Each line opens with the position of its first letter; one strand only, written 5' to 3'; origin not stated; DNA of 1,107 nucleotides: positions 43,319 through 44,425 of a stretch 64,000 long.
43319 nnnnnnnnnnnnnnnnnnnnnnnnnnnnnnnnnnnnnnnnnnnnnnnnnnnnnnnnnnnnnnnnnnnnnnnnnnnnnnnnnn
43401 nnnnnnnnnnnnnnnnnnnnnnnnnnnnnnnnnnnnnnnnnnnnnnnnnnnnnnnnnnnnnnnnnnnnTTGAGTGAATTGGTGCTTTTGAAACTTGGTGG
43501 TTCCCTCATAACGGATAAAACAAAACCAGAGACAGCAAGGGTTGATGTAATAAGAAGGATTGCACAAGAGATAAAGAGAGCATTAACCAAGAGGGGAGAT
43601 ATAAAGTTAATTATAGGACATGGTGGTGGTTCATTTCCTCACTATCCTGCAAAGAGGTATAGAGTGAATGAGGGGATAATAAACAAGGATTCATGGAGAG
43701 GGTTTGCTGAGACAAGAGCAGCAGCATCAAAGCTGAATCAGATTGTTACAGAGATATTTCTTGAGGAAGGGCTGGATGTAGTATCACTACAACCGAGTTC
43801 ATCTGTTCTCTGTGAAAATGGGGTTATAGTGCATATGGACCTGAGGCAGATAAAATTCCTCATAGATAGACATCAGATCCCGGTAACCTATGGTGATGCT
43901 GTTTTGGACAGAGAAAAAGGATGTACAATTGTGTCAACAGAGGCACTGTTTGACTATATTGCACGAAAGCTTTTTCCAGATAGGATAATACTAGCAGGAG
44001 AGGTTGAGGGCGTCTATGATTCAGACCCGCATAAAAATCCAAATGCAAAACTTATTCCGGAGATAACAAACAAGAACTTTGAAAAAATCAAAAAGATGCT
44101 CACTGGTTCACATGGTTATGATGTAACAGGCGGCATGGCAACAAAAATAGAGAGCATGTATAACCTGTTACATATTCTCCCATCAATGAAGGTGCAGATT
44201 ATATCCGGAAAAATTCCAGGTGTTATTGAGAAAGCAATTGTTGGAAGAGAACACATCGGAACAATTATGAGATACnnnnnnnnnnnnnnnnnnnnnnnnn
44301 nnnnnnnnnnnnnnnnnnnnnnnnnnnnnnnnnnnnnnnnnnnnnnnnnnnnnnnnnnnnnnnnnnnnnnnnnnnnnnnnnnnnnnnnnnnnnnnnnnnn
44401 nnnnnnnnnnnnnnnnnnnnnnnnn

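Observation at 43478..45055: Isopentenyl phosphate kinase fused to a degenerate HAD-IB (phosphoserine-phosphatase-like) domain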

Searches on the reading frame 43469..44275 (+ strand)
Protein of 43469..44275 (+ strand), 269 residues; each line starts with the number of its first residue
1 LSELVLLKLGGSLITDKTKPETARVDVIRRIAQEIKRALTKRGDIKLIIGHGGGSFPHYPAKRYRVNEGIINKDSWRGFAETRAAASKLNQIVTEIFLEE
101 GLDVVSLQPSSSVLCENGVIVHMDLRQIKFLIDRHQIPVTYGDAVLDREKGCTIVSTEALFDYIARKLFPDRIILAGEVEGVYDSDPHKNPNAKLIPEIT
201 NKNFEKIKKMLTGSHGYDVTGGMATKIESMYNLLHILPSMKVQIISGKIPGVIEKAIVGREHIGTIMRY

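Call 79: search_solved_structures(query=window:43469-44275:+, max_evalue=1e-10, show_alignments=2)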
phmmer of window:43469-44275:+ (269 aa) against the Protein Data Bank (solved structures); distinct sequences matched with E-value up to 1e-10: 7.
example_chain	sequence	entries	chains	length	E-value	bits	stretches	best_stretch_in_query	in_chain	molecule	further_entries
8u0k_A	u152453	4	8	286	9.7e-44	153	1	2-268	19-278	Isopentenyl phosphate kinase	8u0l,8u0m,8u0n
3ll9_A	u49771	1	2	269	2.6e-43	151.6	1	2-265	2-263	Isopentenyl phosphate kinase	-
7n9d_A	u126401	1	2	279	1.5e-37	132.7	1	2-257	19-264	Isopentenyl phosphate kinase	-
7lnt_A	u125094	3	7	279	2.2e-37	132.2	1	2-257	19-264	Isopentenyl phosphate kinase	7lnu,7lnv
7lnw_A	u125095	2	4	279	1.1e-36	129.9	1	2-257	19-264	Isopentenyl phosphate kinase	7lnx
3k4o_A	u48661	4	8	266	2.3e-35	125.6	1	3-230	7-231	isopentenyl phosphate kinase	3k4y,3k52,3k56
3lkk_A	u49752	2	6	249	5.1e-24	88.4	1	4-268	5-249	Gamma-glutamyl kinase related protein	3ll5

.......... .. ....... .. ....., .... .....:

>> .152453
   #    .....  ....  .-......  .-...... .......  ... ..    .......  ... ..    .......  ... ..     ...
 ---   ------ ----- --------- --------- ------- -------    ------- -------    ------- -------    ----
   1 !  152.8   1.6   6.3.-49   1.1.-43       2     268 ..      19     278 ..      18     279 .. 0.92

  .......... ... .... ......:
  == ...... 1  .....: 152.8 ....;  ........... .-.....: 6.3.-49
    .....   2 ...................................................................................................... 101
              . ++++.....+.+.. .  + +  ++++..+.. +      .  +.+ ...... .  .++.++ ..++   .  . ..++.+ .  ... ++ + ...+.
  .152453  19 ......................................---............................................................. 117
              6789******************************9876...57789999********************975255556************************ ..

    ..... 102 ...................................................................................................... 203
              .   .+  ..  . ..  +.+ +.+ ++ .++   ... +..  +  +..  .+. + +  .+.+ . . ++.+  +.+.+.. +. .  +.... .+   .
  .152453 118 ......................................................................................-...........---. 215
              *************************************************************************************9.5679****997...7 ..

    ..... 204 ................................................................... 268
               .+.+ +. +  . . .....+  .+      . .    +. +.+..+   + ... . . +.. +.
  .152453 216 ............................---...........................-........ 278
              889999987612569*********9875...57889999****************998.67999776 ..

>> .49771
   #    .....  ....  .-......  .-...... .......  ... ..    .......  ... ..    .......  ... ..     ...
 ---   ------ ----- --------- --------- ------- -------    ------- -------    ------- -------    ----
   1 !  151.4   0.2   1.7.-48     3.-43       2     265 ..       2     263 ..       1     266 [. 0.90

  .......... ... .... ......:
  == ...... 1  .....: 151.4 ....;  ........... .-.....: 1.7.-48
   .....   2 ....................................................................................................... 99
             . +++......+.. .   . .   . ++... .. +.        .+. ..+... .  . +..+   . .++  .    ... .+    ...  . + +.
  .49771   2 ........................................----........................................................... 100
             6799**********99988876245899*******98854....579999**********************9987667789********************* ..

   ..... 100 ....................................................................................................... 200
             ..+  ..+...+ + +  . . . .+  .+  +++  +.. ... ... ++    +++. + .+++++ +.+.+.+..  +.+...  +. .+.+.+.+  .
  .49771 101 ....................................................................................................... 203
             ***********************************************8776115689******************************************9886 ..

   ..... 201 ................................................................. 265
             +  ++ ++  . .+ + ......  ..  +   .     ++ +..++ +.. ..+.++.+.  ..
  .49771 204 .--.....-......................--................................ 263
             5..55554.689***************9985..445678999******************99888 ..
